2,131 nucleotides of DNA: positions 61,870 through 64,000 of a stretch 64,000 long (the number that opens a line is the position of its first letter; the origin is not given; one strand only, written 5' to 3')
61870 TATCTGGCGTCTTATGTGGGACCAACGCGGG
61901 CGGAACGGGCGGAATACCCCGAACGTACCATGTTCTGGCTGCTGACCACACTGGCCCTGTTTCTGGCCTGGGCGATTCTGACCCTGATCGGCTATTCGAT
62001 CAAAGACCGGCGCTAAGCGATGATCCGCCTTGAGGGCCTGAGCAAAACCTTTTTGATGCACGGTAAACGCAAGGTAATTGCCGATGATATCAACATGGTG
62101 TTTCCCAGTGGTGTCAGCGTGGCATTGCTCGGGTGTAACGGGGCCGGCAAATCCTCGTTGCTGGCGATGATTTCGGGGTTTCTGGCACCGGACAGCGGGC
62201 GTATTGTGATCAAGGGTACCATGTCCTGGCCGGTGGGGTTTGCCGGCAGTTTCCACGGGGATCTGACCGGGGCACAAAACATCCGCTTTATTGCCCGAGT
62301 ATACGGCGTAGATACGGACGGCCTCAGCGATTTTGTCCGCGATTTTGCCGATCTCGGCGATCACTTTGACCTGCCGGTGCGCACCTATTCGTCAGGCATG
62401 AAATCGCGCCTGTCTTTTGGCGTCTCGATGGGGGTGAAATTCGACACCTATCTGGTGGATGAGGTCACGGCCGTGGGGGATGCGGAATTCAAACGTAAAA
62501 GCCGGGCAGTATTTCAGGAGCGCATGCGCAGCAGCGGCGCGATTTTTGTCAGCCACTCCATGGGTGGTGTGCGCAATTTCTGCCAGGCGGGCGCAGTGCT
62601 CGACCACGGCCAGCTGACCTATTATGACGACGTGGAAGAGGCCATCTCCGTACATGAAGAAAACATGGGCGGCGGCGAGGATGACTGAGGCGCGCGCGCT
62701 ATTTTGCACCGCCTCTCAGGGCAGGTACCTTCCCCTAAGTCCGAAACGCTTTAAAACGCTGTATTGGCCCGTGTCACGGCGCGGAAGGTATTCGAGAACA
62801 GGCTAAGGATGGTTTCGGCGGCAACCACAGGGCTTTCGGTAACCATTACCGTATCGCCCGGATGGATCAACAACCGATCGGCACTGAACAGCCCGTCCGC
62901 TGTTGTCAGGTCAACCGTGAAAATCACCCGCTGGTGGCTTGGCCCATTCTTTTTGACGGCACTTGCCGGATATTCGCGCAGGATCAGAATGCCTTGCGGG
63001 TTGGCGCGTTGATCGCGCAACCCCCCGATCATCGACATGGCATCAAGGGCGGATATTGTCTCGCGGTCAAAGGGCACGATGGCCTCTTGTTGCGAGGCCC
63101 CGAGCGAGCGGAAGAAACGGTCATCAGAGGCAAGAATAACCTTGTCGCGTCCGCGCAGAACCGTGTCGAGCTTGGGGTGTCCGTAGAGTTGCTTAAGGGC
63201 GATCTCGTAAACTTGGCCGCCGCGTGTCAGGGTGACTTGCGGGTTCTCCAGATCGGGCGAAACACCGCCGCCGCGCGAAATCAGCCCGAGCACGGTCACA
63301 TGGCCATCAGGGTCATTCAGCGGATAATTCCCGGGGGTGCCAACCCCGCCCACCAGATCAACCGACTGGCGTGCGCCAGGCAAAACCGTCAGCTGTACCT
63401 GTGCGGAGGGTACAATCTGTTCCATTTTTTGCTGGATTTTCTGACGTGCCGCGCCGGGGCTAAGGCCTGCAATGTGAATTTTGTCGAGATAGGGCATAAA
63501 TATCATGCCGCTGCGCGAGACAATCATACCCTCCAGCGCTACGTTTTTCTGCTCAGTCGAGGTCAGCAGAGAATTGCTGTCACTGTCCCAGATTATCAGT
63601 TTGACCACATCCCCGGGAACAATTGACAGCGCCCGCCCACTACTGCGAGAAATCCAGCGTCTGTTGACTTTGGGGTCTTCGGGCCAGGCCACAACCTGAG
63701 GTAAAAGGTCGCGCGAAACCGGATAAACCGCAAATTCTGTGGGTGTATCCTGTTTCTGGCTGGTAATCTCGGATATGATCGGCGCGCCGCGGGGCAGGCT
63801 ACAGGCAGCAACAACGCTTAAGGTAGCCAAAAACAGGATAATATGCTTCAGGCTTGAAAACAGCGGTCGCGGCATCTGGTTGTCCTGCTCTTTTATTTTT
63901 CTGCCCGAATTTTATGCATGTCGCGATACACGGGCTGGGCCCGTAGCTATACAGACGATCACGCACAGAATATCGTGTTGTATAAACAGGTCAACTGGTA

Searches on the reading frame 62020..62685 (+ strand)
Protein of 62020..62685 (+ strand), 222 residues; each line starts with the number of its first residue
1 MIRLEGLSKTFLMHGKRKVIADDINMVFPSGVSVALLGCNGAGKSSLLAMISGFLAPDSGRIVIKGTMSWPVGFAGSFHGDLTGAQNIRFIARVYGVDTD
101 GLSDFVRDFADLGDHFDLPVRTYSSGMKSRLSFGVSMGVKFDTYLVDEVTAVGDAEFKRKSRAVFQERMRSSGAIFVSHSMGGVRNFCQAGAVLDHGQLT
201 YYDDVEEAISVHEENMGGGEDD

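Call 53: search_protein_families(library=pfam, proteins=[window:62020-62685:+], max_evalue=0.00001)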
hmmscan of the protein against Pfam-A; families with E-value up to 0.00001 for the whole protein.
window:62020-62685:+ (222 aa): 1 family
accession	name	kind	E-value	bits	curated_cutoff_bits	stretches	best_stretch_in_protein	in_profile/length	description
PF00005.33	ABC_tran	-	1.3e-13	52.1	25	1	22-151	2-137/137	ABC transporter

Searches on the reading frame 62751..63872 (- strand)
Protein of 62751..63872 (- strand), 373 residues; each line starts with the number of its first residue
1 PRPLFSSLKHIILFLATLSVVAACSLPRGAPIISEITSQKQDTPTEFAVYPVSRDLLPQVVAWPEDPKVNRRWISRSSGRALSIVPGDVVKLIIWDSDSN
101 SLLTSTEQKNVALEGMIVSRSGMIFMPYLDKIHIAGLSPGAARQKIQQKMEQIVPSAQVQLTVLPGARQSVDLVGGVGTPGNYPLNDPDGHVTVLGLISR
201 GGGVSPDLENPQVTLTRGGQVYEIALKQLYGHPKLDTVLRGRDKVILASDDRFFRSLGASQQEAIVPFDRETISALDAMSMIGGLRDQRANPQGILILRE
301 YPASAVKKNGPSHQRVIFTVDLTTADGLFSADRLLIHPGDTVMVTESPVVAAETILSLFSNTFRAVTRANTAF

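Call 53: search_protein_families(library=pfam, proteins=[window:62751-63872:-], max_evalue=0.00001)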
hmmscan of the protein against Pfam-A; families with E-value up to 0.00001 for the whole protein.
window:62751-63872:- (373 aa): 2 families
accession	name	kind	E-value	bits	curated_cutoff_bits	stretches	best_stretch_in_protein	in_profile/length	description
PF02563.21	Poly_export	-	1.9e-13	50.8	28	1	82-163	7-76/77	Polysaccharide biosynthesis/export protein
PF22461.2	SLBB_2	-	5.9e-11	42.8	27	0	170-245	2-77/79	SLBB domain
